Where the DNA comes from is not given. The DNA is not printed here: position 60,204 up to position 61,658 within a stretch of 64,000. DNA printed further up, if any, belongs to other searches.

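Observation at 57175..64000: Sigma-54-controlled SSS transporter, M24 prolidase and PFL2-type glycyl radical enzyme: candidate hydroxyproline-dipeptide dehydratase locus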

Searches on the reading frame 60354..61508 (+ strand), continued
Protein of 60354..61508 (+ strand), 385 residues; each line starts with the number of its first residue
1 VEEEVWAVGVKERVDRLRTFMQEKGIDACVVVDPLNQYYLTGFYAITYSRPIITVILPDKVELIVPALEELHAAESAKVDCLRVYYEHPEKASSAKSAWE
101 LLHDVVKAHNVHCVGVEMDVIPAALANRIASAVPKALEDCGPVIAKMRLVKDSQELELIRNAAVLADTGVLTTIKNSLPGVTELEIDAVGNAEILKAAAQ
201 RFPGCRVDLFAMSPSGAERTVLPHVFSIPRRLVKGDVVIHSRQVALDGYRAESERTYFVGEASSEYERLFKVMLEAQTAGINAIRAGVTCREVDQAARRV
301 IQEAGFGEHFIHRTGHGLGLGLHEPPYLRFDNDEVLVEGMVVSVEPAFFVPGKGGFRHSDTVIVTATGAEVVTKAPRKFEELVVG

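Call 42: find_related_loci(query=P0121, collection=metagenome_contigs, flank=10000)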
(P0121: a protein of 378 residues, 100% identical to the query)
Query P0121 (378 aa) in metagenome_contigs; peptide patterns used: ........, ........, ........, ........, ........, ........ (x = any residue, [..] = any of these).
131 stretches matched a pattern; 48 encode a relative of the query (tblastn E <= 1e-3); 48 distinct loci.
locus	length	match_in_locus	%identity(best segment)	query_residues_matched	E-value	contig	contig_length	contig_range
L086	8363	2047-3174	54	2-377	2e-136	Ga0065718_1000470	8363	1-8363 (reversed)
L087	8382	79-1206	49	1-376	5e-126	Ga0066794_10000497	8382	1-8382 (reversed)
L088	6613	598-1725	50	1-376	2e-125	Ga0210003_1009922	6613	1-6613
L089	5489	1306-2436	50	1-376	3e-125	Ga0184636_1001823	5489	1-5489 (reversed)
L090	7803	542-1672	49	1-376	3e-124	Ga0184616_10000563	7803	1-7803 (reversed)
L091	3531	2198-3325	50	1-376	5e-127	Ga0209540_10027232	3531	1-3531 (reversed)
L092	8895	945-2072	49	1-376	1e-122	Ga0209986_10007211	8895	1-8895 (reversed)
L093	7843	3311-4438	49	1-376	1e-122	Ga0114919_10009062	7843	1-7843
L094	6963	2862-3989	49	1-376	3e-122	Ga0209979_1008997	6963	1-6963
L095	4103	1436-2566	48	1-377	7e-124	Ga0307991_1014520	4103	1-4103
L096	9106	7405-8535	48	1-377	1e-120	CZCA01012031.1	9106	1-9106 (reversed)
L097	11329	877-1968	53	6-369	7e-120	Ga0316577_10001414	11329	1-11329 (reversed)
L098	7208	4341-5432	53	6-369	7e-120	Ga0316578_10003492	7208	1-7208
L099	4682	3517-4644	47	1-376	5e-120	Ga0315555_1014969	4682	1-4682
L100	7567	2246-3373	47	1-376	4e-119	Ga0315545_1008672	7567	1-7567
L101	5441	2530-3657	47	1-376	1e-118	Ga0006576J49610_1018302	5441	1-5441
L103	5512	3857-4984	46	1-376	2e-118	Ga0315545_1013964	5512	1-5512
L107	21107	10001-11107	47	6-376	4e-100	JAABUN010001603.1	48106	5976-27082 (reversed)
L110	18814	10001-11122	43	1-376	6e-98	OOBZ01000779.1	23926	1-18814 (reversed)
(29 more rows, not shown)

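Call 45: search_protein_families(library=pfam, proteins=[L089:2540-4159:+, L088:1910-2641:+, L088:2631-3665:+, L088:3685-4455:+, L088:4714-5904:+, L110:8330-9940:+, L110:11298-12029:+, L110:12652-13830:+, L089:394-1113:+, L095:553-981:+], max_evalue=0.00001)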
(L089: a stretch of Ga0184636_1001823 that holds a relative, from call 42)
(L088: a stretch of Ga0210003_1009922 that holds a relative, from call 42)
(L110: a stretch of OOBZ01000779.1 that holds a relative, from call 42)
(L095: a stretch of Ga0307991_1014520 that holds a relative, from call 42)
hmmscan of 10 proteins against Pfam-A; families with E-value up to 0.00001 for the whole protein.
L089:2540-4159:+ (540 aa): 1 family
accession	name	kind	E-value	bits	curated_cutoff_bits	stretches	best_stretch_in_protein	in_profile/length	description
PF00496.27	SBP_bac_5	-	7e-78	262.7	32.4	1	76-448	1-364/368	Bacterial extracellular solute-binding proteins, family 5 Middle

L088:1910-2641:+ (244 aa): 1 family
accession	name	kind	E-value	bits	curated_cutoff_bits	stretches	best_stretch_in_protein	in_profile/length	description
PF02682.21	CT_C_D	-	1.8e-74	250.2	22.1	1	6-205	2-201/202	Carboxyltransferase domain, subdomain C and D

L088:2631-3665:+ (345 aa): 1 family
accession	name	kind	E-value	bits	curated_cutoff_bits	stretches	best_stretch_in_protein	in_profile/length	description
PF02626.20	CT_A_B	-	1.7e-98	329.8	25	1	26-290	1-260/261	Carboxyltransferase domain, subdomain A and B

L088:3685-4455:+ (257 aa): 1 family
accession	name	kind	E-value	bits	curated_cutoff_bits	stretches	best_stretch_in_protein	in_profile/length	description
PF03746.21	LamB_YcsF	-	1.9e-105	352.3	22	1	5-242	1-238/239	LamB/YcsF family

L088:4714-5904:+ (397 aa): 1 family
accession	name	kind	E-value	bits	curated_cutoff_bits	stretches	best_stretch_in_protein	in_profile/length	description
PF12683.13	DUF3798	-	1.4e-115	385.9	24.6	1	24-299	1-270/271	Protein of unknown function (DUF3798)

L110:8330-9940:+ (537 aa): 2 families
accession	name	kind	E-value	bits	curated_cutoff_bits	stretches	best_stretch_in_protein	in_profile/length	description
PF03806.19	ABG_transport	-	3.5e-158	527.4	27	1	31-534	3-499/502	AbgT putative transporter family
PF03606.21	DcuC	-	2.7e-07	29.9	23.1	1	115-478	77-420/461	C4-dicarboxylate anaerobic carrier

L110:11298-12029:+ (244 aa): 0 families

L110:12652-13830:+ (393 aa): 1 family
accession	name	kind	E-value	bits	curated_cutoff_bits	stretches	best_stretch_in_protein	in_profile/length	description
PF00155.27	Aminotran_1_2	-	4.9e-40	138.3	19.7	1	51-385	30-361/361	Aminotransferase class I and II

L089:394-1113:+ (240 aa): 2 families
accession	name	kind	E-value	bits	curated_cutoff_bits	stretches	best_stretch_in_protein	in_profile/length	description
PF07729.17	FCD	-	4.4e-20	72.8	24.3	1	100-226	1-124/125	FCD domain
PF00392.27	GntR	-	9e-17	60.9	27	1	12-69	3-60/64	Bacterial regulatory proteins, gntR family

L095:553-981:+ (143 aa): 1 family
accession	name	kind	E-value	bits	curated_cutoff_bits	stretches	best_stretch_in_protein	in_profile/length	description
PF00392.27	GntR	-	3.1e-18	65.6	27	1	13-74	3-64/64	Bacterial regulatory proteins, gntR family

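Call 49: search_protein_families(library=pfam, proteins=[L110:11298-12029:+, L084:9266-10138:+, L103:2890-3789:+, L107:11167-12183:+, L110:12208-12642:+, L099:1047-2321:+, L099:2321-2737:+, L103:1257-2243:-, L101:139-888:+, L087:1769-2926:+], max_evalue=0.0001)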
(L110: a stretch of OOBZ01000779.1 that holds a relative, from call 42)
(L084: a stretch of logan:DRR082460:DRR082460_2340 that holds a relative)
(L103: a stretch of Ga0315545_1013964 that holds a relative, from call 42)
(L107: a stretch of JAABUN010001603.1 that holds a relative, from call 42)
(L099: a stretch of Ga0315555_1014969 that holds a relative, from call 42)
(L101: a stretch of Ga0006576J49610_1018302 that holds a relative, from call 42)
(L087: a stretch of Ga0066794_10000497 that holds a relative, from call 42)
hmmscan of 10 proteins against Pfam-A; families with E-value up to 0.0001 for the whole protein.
L110:11298-12029:+ (244 aa): 0 families

L084:9266-10138:+ (291 aa): 1 family
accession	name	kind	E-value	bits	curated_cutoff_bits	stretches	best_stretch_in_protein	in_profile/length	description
PF10670.15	DUF4198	-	5.4e-54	183.9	34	1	36-259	1-208/209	Domain of unknown function (DUF4198)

L103:2890-3789:+ (300 aa): 0 families

L107:11167-12183:+ (339 aa): 1 family
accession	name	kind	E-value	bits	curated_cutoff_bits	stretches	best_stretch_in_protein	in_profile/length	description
PF00795.27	CN_hydrolase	-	4.6e-51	174.1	23.2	1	22-271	9-249/256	Carbon-nitrogen hydrolase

L110:12208-12642:+ (145 aa): 1 family
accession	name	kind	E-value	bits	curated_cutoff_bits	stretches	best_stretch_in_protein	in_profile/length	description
PF03479.20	PCC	-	3.4e-16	60.1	25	1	16-144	2-115/117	Plants and Prokaryotes Conserved (PCC) domain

L099:1047-2321:+ (425 aa): 1 family
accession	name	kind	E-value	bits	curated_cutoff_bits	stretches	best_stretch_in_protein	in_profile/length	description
PF04412.18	AcnX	-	9e-104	347.8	31.5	1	1-413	1-400/400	Aconitase X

L099:2321-2737:+ (139 aa): 1 family
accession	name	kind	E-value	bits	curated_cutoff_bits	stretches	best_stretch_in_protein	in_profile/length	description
PF01989.23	AcnX_swivel_put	-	3.1e-21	75.4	27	1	30-105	4-79/80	Aconitase X swivel domain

L103:1257-2243:- (328 aa): 2 families
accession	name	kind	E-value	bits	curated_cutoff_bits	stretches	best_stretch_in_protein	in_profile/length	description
PF01797.21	Y1_Tnp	-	1.2e-08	35.5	23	1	23-120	16-119/121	Transposase IS200 like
PF08299.17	Bac_DnaA_C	-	3.6e-07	30.5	31.5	1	255-316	4-66/69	Bacterial dnaA protein helix-turn-helix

L101:139-888:+ (250 aa): 4 families
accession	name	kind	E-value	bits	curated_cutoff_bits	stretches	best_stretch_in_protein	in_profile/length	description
PF01614.24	IclR_C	-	4.1e-36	124.6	24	1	78-246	3-173/174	Bacterial transcriptional regulator IclR C-terminal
PF09339.16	HTH_IclR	-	6.8e-16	58.2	22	1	7-57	1-51/52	IclR helix-turn-helix domain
PF13463.12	HTH_27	-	3.2e-05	24.6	22.2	1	13-67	7-64/68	Winged helix DNA-binding domain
PF12802.13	MarR_2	-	3.5e-05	24.3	27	0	22-59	17-55/61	MarR family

L087:1769-2926:+ (386 aa): 3 families
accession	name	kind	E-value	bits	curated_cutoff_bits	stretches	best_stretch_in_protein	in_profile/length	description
PF13458.12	Peripla_BP_6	-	9.5e-65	219.9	31.7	1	35-374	2-342/343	Periplasmic binding protein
PF01094.35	ANF_receptor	-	5e-31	108.5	25.4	1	55-361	3-340/353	Receptor family ligand binding region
PF13433.12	Peripla_BP_5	-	6.6e-24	85.1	27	1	35-381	1-347/363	Periplasmic binding protein domain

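Call 52: find_encoding_contigs(protein=P0190, flank=10000, max_places=2)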
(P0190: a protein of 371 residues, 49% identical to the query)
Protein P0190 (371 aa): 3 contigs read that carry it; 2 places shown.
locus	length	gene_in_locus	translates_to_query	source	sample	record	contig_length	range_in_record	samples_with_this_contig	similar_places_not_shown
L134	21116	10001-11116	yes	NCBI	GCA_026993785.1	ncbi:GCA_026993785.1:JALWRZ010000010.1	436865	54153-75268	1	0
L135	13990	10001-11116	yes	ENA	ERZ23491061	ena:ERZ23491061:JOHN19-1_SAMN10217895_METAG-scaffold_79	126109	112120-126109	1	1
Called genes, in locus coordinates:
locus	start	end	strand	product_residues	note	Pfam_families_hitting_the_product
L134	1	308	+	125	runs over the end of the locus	-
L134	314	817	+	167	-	PF02579:Nitro_FeMo-Co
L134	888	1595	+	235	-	PF03796:DnaB_C, PF06745:ATPase, PF13481:AAA_25 (weak)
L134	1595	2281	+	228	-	-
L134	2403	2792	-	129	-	-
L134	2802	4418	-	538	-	PF01917:Flagellin_arch-type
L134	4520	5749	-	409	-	PF00919:UPF0004, PF04055:Radical_SAM, PF01938:TRAM (weak)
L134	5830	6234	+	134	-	PF01155:HypA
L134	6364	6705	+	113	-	-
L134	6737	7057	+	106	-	-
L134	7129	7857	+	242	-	PF01656:CbiA, PF02374:ArsA_ATPase (faint), PF09140:MipZ (weak), PF10609:ParA, PF13500:AAA_26 (faint), PF13614:AAA_31 (weak)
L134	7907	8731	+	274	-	PF04055:Radical_SAM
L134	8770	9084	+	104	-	PF01037:AsnC_trans_reg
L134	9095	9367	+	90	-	PF03685:UPF0147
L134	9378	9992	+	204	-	PF01914:MarC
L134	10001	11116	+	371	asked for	PF01321:Creatinase_N, PF00557:Peptidase_M24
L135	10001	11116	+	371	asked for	PF01321:Creatinase_N, PF00557:Peptidase_M24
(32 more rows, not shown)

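Call 53: search_protein_families(library=ncbifam, proteins=[L095:2-349:+, L099:1047-2321:+, L099:2321-2737:+, L099:2867-3223:+, L088:1910-2641:+, L088:2631-3665:+, L088:3685-4455:+, L107:11167-12183:+, L110:11298-12029:+, L103:2890-3789:+], max_evalue=0.00001)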
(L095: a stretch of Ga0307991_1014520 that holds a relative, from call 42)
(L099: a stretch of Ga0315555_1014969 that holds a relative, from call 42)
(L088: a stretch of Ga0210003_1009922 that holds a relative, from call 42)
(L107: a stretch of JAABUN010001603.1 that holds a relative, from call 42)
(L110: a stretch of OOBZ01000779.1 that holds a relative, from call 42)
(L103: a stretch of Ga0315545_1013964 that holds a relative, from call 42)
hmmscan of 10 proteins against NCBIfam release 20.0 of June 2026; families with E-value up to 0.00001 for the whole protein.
L095:2-349:+ (116 aa): 12 families
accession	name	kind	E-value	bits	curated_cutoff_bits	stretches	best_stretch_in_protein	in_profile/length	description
NF043068.1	glycl_HYPD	equivalog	1.9e-57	194.9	1100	1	2-114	671-783/784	trans-4-hydroxy-L-proline dehydratase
TIGR01774.1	PFL2-3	subfamily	1.1e-39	136.4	678.2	1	2-114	671-785/786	formate C-acetyltransferase/glycerol dehydratase family glycyl radical enzyme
NF048011.1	SfplDhtHpsGDes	equivalog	1.4e-39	136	1000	1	2-114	705-820/821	(2S)-3-sulfopropanediol dehydratase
NF007437.0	PRK09983.1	equivalog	3e-37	128.2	1109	1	3-114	652-764/765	formate C-acetyltransferase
NF033718.1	indole_decarb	equivalog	1.5e-35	122.7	1100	1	3-114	756-867/868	indoleacetate decarboxylase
NF033715.1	glycyl_HPDL_Lrg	equivalog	2e-31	108.6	1150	1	2-113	788-899/901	4-hydroxyphenylacetate decarboxylase large subunit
NF048009.1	SfplDhtHpfGKleb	equivalog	4.2e-31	107.8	1000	1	4-113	712-822/824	(2S)-3-sulfopropanediol dehydratase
TIGR04394.1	choline_CutC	equivalog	7.8e-31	107.4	1050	1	1-112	673-785/789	choline trimethylamine-lyase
NF038360.1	rad_fix_GrcA3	exception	5.1e-21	74.5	158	1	41-116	3-78/78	autonomous glycyl radical cofactor GrcA3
TIGR01255.1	pyr_form_ly_1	equivalog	9.6e-15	54.1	994.2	1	3-116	623-744/744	formate C-acetyltransferase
TIGR04365.1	spare_glycyl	equivalog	4.8e-13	49.5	170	1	58-115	68-125/126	autonomous glycyl radical cofactor GrcA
NF008341.1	PRK11127.1-1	equivalog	1.2e-12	47.7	145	1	58-115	22-79/80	autonomous glycyl radical cofactor GrcA2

L099:1047-2321:+ (425 aa): 3 families
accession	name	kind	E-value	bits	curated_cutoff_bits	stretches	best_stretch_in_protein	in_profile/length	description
NF051439.1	C3LHypDHLhpIPSEAE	equivalog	4.9e-64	216.7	700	1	2-421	145-549/555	cis-3-hydroxy-L-proline dehydratase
NF001614.1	PRK00402.1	subfamily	2.2e-06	26.6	385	1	295-372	280-359/415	aconitase/3-isopropylmalate dehydratase large subunit family protein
TIGR01342.1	acon_putative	hypoth_equivalog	3.1e-06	25.7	719.15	1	304-389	285-370/655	putative aconitate hydratase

L099:2321-2737:+ (139 aa): 2 families
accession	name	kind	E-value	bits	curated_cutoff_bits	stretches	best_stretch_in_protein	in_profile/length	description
NF003046.0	PRK03955.1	equivalog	3.7e-27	94.8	163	1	5-136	3-131/132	DUF126 domain-containing protein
NF051439.1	C3LHypDHLhpIPSEAE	equivalog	1.3e-10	40.3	700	1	13-101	5-93/555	cis-3-hydroxy-L-proline dehydratase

L099:2867-3223:+ (119 aa): 0 families

L088:1910-2641:+ (244 aa): 2 families
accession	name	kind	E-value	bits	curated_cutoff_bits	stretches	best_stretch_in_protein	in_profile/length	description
TIGR00370.1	TIGR00370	equivalog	1.9e-61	207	145.55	1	11-214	2-201/202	5-oxoprolinase subunit PxpB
TIGR02712.1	urea_carbox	equivalog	1.6e-22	79.2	1303.85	2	105-239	924-1068/1201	urea carboxylase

L088:2631-3665:+ (345 aa): 3 families
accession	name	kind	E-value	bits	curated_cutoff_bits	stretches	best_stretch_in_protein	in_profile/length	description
TIGR00724.1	urea_amlyse_rel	domain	3e-97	325.4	230.2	1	5-316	3-312/315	5-oxoprolinase/urea amidolyase family protein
NF045499.1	PxpC_5OPro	equivalog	1.1e-74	251.4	500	1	5-313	3-304/306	5-oxoprolinase subunit PxpC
TIGR02712.1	urea_carbox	equivalog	1.2e-69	235.2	1303.85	1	4-321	449-777/1201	urea carboxylase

L088:3685-4455:+ (257 aa): 5 families
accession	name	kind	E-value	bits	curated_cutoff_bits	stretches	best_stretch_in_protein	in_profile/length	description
NF003814.0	PRK05406.1-3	subfamily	2e-113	377.9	226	1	2-253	2-253/256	5-oxoprolinase subunit PxpA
NF003813.0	PRK05406.1-2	equivalog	2.8e-100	334.8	392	1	4-251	3-250/252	5-oxoprolinase subunit PxpA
NF003816.0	PRK05406.1-5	subfamily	3.9e-90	301.6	213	1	5-244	2-244/246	5-oxoprolinase subunit PxpA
NF003815.0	PRK05406.1-4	equivalog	3e-85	285.6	337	1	4-250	3-244/247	5-oxoprolinase subunit PxpA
NF003812.0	PRK05406.1-1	equivalog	9.6e-76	254.6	378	1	5-250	3-243/244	5-oxoprolinase subunit PxpA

L107:11167-12183:+ (339 aa): 10 families
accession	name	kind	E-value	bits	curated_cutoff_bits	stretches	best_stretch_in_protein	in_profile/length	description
TIGR03381.1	agmatine_aguB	equivalog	2.7e-33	115.5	410.25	1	14-297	2-277/279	N-carbamoylputrescine amidase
NF040852.1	nitrile_Arch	equivalog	5.6e-30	104.3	500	1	25-296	14-260/262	nitrilase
NF033621.1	de_GSH_amidase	exception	2.5e-20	72.9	355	1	23-279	10-245/260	deaminated glutathione amidase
NF043013.1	DeGluthAmidYersProt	equivalog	1.3e-14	54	500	1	79-256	56-238/278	deaminated glutathione amidase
TIGR00546.1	lnt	equivalog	4e-13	49.3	132.9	1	21-185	175-343/395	apolipoprotein N-acyltransferase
TIGR04048.1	nitrile_sll0784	equivalog_domain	6e-13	48.4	502.6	1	27-175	18-168/301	Nit6803 family nitrilase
NF007757.0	PRK10438.1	equivalog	5.9e-12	45.4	249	1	89-266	63-230/256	amidohydrolase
NF009803.0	PRK13287.1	equivalog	1.5e-11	43.6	406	1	30-267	36-256/333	formamidase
NF009802.0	PRK13286.1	equivalog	1.7e-10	40.4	427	1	40-262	47-251/345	aliphatic amidase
NF010588.0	PRK13981.1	equivalog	6e-08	31.5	479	1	25-201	18-185/546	NAD+ synthase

L110:11298-12029:+ (244 aa): 0 families

L103:2890-3789:+ (300 aa): 0 families

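Call 64: search_protein_representatives(protein=P0121)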
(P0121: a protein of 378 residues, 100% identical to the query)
Query: 378 residues. Proteins with E-value up to 0.001 (for the whole library): 22677; up to 1e-10: 12415; up to 1e-30: 1965. The best 150 are listed.
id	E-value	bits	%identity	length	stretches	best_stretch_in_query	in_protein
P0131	1.3e-130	452.0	56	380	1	2-377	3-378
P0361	1.5e-102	359.7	48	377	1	1-374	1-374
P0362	8.4e-99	347.4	45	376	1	4-376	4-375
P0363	8.6e-96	337.5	46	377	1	5-376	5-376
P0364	1.2e-93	330.5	48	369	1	3-369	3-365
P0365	1.4e-93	330.2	46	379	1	9-376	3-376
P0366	1.1e-89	317.3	41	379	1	1-376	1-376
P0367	7.8e-87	308.0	40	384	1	3-375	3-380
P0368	2.2e-86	306.6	41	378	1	2-376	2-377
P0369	2.5e-84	299.7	43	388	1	5-377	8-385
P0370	2.2e-83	296.7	44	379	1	14-377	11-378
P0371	5.6e-83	295.3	42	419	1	5-377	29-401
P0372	3.0e-82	292.9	43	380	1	3-376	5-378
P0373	9.2e-82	291.3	43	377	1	4-370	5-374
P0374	7.9e-81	288.2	45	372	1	10-366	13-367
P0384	2.7e-69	250.3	38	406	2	91-377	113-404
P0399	9.5e-57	209.0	36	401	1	4-377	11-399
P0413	8.9e-51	189.4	36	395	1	6-377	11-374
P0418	3.9e-50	187.3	33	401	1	4-377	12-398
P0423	1.9e-49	185.0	35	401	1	5-377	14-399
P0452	1.4e-47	178.9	36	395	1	5-377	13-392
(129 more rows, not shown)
